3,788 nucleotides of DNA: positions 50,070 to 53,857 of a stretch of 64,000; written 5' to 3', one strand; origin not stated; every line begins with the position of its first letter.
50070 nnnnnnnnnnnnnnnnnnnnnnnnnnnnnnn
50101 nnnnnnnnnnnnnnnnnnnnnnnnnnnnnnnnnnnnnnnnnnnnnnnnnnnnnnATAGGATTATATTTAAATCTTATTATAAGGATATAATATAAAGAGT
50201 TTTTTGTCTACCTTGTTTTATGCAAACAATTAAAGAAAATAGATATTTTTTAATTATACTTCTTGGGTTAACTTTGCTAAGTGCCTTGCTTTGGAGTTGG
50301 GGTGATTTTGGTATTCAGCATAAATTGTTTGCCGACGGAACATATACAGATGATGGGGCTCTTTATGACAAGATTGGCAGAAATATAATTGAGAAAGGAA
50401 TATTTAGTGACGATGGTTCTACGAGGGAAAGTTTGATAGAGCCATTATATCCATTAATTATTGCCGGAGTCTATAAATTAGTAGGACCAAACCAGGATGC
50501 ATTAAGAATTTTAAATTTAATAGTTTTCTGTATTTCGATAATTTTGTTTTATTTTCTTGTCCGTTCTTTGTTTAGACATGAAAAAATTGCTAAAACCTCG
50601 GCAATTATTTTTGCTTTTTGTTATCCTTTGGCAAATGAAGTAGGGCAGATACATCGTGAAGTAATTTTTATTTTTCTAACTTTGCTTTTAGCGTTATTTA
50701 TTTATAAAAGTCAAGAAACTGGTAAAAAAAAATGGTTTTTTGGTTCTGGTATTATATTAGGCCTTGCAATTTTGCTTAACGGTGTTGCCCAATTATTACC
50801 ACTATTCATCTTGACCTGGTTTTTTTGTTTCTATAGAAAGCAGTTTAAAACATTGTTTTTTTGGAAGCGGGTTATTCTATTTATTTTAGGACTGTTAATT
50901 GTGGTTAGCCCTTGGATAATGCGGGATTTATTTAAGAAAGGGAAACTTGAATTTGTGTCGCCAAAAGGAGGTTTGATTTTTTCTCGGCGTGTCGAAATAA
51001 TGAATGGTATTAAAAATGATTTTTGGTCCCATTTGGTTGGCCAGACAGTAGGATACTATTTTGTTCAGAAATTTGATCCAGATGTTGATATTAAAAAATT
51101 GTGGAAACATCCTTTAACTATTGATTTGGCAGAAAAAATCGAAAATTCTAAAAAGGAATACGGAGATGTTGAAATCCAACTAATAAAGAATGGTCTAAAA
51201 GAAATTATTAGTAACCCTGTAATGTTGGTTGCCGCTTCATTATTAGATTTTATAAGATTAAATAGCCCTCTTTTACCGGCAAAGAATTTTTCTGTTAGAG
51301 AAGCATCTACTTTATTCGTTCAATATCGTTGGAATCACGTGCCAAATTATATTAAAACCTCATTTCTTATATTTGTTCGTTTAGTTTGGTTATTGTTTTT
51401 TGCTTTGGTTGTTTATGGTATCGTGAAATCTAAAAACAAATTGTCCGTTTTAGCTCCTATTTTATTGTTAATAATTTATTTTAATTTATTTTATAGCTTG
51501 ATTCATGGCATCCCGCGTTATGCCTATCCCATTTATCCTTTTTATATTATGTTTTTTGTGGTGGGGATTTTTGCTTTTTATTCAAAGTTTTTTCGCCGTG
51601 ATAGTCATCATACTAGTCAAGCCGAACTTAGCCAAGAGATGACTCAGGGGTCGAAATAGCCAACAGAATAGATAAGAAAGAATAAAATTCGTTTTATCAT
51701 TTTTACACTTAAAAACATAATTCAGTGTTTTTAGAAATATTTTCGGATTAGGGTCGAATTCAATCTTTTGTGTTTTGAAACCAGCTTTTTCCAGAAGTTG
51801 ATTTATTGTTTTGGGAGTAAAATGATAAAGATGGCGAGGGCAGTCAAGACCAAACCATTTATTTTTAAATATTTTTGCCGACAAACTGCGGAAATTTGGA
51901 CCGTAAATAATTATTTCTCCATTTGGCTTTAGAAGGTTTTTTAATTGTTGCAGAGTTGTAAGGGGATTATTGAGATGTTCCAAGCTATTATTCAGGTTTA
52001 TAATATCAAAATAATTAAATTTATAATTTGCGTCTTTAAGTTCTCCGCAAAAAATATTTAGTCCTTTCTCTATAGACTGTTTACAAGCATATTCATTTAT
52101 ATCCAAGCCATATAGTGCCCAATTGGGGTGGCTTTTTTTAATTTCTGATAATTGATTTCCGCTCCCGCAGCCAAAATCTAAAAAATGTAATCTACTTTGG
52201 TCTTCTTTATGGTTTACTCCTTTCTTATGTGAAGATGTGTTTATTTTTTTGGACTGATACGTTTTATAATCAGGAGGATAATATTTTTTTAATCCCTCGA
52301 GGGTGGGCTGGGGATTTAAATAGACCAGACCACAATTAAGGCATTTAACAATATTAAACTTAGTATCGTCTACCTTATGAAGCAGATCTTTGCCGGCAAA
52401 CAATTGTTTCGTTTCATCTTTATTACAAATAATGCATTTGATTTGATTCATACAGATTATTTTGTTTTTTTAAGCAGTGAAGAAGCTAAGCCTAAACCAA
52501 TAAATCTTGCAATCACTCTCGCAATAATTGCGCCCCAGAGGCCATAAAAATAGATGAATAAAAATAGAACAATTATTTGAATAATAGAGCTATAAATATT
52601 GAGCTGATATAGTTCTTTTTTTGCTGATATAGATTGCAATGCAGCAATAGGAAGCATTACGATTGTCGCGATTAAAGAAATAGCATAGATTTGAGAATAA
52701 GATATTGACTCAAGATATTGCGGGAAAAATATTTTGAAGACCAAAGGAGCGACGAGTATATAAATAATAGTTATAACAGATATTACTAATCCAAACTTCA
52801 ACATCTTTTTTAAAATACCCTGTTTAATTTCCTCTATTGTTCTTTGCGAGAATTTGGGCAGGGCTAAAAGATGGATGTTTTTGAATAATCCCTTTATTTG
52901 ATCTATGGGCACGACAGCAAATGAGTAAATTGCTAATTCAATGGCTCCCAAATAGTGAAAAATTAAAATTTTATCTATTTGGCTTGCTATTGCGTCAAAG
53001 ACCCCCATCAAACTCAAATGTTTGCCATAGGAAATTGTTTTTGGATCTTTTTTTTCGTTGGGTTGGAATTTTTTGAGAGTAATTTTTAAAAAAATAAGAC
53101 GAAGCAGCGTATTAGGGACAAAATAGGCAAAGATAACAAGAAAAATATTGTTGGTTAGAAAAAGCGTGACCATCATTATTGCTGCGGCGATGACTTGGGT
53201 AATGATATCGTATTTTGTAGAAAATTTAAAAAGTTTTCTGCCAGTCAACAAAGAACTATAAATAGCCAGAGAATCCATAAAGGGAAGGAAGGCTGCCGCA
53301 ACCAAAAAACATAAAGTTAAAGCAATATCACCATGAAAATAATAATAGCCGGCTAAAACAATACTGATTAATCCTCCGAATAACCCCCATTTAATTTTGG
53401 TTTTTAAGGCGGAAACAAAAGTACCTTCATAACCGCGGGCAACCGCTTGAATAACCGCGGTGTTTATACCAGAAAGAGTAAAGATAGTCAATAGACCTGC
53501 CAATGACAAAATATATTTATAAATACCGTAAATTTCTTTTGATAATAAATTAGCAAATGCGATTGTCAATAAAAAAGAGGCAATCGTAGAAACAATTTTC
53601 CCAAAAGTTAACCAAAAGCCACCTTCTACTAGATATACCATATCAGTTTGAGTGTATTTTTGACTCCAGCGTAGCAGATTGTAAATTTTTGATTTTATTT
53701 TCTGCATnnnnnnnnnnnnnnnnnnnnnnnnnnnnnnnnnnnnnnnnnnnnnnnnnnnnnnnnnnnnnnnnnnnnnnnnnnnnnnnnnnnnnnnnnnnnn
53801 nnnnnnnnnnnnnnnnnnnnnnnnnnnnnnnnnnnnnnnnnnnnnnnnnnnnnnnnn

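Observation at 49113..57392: Complete lipid-linked glycan export and transfer toolkit beside the tailoring array: Ppm1-like GT2 + DUF2304, GT39 (PMT/ArnT-like), PGT, Wzx, and Wzy_C fused to TPR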

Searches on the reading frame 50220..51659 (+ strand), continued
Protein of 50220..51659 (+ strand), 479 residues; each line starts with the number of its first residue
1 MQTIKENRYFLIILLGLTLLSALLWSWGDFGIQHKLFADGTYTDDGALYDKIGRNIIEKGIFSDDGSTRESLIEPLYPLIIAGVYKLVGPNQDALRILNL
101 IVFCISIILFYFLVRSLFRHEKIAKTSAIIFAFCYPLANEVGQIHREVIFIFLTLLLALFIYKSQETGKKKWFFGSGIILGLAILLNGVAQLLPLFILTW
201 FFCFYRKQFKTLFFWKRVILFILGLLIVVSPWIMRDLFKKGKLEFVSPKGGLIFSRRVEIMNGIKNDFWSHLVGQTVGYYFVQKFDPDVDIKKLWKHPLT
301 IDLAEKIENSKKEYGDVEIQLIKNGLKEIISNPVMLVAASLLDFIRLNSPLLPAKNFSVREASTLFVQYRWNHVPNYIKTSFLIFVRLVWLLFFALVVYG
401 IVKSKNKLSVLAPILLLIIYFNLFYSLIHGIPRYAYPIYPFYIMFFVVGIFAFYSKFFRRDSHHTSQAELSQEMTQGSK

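Call 86: fold_search(model_id=the predicted structure, library=pdb)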
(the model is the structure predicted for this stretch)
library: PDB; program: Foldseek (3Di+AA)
matches with E <= 10: 215; with E <= 0.001: 6
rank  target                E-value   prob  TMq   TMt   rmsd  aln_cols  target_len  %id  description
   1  5f15                  3.6e-05  1.00  0.35  0.31  15.9       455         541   14  Crystal Structure of ArnT from Cupriavidus metallidurans bound to Undecaprenyl phosphate (released 2016-02-17)
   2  7e9s_A                1.4e-04  1.00  0.48  0.29  15.0       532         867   13  Archaeal oligosaccharyltransferase AglB from Archaeoglobus fulgidus in complex with an inhibitory peptide and a dolich (released 2021-09-08)
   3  5ezm                  3.0e-04  1.00  0.35  0.32  16.1       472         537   15  Crystal Structure of ArnT from Cupriavidus metallidurans in the apo state (released 2016-02-17)
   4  8b6l_I                4.0e-04  1.00  0.52  0.38  16.0       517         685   14  Subtomogram average of the human Sec61-TRAP-OSTA-translocon (released 2022-12-07)
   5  9n9j_I                4.9e-04  1.00  0.50  0.35  16.5       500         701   13  Structure of a GRP94 folding intermediate engaged with a CCDC134- and FKBP11-bound secretory translocon (released 2025-11-19)
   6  5ogl_A                9.1e-04  1.00  0.48  0.34  15.4       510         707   11  Structure of bacterial oligosaccharyltransferase PglB in complex with an acceptor peptide and an lipid-linked oligosac (released 2017-10-25)
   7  5gmy_A                1.1e-03  1.00  0.43  0.26  15.5       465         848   14  Crystal structure of the Archaeoglobus fulgidus oligosaccharyltransferase (O29867_ARCFU) tethered with an acceptor pep (released 2017-02-01)
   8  6gxc_A                1.3e-03  1.00  0.47  0.34  15.4       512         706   12  Bacterial oligosaccharyltransferase PglB in complex with an inhibitory peptide and a reactive lipid-linked oligosaccha (released 2018-11-14)
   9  3waj                  1.5e-03  1.00  0.45  0.29  15.0       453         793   13  Crystal structure of the Archaeoglobus fulgidus oligosaccharyltransferase (O29867_ARCFU) complex with Zn and sulfate (released 2013-10-30)
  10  8agc_A                3.8e-03  1.00  0.48  0.34  16.4       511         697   11  Structure of yeast oligosaccharylransferase complex with lipid-linked oligosaccharide and non-acceptor peptide bound (released 2022-12-07)
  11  3rce_A                5.8e-03  1.00  0.48  0.35  16.1       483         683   13  Bacterial oligosaccharyltransferase PglB (released 2011-06-15)
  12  8pn9_A                6.6e-03  1.00  0.44  0.33  14.3       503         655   13  Structure of human oligosaccharyltransferase OST-A complex bound to NGI-1 (released 2024-05-08)
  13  6s7t_A                8.0e-03  1.00  0.47  0.34  15.8       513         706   12  Cryo-EM structure of human oligosaccharyltransferase complex OST-B (released 2019-12-18)
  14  6s7o_A                9.0e-03  1.00  0.49  0.37  16.4       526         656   13  Cryo-EM structure of human oligosaccharyltransferase complex OST-A (released 2019-12-18)
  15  9s6s_A                1.8e-02  1.00  0.42  0.38  13.6       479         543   15  Ternary cryo-EM structure of human ALG9 with Dol25-PP-GlcNAc2Man6, Dol25-P-Man and Fab (released 2026-03-18)
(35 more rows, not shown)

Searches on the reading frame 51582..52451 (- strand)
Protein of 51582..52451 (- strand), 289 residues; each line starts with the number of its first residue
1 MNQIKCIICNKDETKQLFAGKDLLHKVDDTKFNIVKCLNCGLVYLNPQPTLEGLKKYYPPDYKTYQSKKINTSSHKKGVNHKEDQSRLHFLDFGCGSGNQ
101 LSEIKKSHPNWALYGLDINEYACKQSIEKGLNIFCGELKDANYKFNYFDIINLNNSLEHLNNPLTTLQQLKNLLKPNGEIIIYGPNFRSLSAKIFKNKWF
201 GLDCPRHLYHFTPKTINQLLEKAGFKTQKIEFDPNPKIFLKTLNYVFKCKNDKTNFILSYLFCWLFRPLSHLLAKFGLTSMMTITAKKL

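Call 4: search_protein_families(library=pfam, proteins=[window:51582-52451:-], max_evalue=0.01)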
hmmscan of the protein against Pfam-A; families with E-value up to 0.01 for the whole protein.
window:51582-52451:- (289 aa): 11 families
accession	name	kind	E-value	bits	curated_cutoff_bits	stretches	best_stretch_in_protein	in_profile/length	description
PF13489.12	Methyltransf_23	-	6.8e-21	75.1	27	1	84-227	20-161/164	Methyltransferase domain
PF08242.18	Methyltransf_12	-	4.2e-15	56.7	30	1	91-179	1-97/98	Methyltransferase domain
PF08241.18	Methyltransf_11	-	1.9e-14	54.5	21.2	1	91-182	1-95/95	Methyltransferase domain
PF13847.12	Methyltransf_31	-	2e-12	47.5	27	1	86-223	3-144/145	Methyltransferase domain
PF13649.12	Methyltransf_25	-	3.7e-12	47.2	27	1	91-178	2-97/97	Methyltransferase domain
PF07021.18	MetW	-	7e-08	32.8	21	1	90-188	17-113/193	Methionine biosynthesis protein MetW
PF05219.18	DREV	-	0.00014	21.5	26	1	79-182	87-186/265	DREV methyltransferase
PF02390.23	Methyltransf_4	-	0.0014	18.6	24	1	88-130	3-45/173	Putative methyltransferase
PF05175.20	MTS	-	0.0065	16.6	23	0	87-126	32-71/170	Methyltransferase small domain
PF01209.24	Ubie_methyltran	-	0.0067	16.2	20.1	0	80-182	41-151/233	ubiE/COQ5 methyltransferase family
PF08003.17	Methyltransf_9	-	0.0089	15.5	23.8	0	90-182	119-217/315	Protein of unknown function (DUF1698)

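Call 10: search_protein_families(library=ncbifam, proteins=[window:51582-52451:-], max_evalue=0.01)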
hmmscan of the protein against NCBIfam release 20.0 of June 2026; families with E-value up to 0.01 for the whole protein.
window:51582-52451:- (289 aa): 18 families
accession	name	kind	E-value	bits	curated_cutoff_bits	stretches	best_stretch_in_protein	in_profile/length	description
TIGR02072.1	BioC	equivalog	1.1e-11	45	184.95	1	84-233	32-179/244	malonyl-ACP O-methyltransferase BioC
TIGR02081.1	metW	equivalog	2.1e-09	37.2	189.5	1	85-188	14-113/194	methionine biosynthesis protein MetW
NF045667.1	MTase_DVU1556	equivalog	5.2e-09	35.9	155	1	86-230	22-165/213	DVU_1556 family methyltransferase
TIGR01983.1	UbiG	equivalog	8.5e-08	31.8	102.95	1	78-230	45-205/228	bifunctional 2-polyprenyl-6-hydroxyphenol methylase/3-demethylubiquinol 3-O-methyltransferase UbiG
TIGR03587.1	Pse_Me-ase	hypoth_equivalog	1e-07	32.3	112.05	1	89-163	46-121/204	pseudaminic acid biosynthesis-associated methylase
TIGR04345.1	ovoA_Cterm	equivalog_domain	5.5e-06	26.1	170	1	144-228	131-213/242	putative 4-mercaptohistidine N1-methyltransferase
NF001244.0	PRK00216.1-5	equivalog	1.1e-05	24.8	216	1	75-182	37-153/236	bifunctional demethylmenaquinone methyltransferase/2-methoxy-6-polyprenyl-1,4-benzoquinol methylase UbiE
TIGR00452.1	TIGR00452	equivalog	2.1e-05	23.5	275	1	83-182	114-219/316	tRNA 5-methoxyuridine(34)/uridine 5-oxyacetic acid(34) synthase CmoB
NF002463.0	PRK01683.1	equivalog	3e-05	23.8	297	1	85-185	30-131/258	trans-aconitate 2-methyltransferase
TIGR03534.1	RF_mod_PrmC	equivalog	0.00034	20.2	199.1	1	80-125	82-127/253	peptide chain release factor N(5)-glutamine methyltransferase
TIGR01934.1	MenG_MenH_UbiE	subfamily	0.00039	19.8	158.35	1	76-183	29-142/223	ubiquinone/menaquinone biosynthesis methyltransferase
NF011650.0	PRK15068.1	equivalog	0.00067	18.6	209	1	90-182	126-225/324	tRNA 5-methoxyuridine(34)/uridine 5-oxyacetic acid(34) synthase CmoB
NF050150.1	RiPP_MTase_ApyS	equivalog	0.00078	18.7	400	1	89-126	144-181/323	RiPP biosynthesis methyltransferase ApyS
TIGR00091.1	TIGR00091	equivalog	0.0013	18.1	112.65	1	84-129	14-59/194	tRNA (guanosine(46)-N7)-methyltransferase TrmB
NF010703.0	PRK14103.1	equivalog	0.0019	17.7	320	1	82-194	25-137/256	trans-aconitate 2-methyltransferase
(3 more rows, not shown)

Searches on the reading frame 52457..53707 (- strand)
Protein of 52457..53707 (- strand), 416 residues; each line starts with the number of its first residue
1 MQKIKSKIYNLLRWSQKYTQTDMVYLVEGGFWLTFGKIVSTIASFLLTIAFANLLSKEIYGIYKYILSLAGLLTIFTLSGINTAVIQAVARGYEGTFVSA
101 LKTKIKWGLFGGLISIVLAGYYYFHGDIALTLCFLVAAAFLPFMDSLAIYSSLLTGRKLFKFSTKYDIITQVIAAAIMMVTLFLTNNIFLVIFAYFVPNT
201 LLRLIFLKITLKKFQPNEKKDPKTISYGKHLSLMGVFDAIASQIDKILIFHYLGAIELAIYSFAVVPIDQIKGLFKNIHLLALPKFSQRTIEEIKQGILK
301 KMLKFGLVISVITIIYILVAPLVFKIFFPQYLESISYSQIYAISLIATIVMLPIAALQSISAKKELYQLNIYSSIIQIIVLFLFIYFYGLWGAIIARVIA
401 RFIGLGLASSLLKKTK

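Call 4: search_protein_families(library=pfam, proteins=[window:52457-53707:-], max_evalue=0.01)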
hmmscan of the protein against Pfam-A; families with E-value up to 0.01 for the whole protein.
window:52457-53707:- (416 aa): 2 families
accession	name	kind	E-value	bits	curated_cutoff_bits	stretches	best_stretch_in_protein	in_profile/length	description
PF01943.22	Polysacc_synt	-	1.7e-19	70.8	28.2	1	26-278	1-261/274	Polysaccharide biosynthesis protein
PF13440.11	Polysacc_synt_3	-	4.6e-10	39.7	23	1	52-328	3-284/293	Polysaccharide biosynthesis protein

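Call 10: search_protein_families(library=ncbifam, proteins=[window:52457-53707:-], max_evalue=0.01)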
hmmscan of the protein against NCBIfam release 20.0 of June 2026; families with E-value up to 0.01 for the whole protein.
window:52457-53707:- (416 aa): 2 families
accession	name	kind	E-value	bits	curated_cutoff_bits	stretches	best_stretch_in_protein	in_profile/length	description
NF007773.0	PRK10459.1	equivalog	7.5e-08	31.8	273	1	28-399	9-389/492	MOP flippase family protein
NF047674.1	TeichurnBiosyTuaB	equivalog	1.4e-06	27.7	580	1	26-358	8-348/469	teichuronic acid biosynthesis protein TuaB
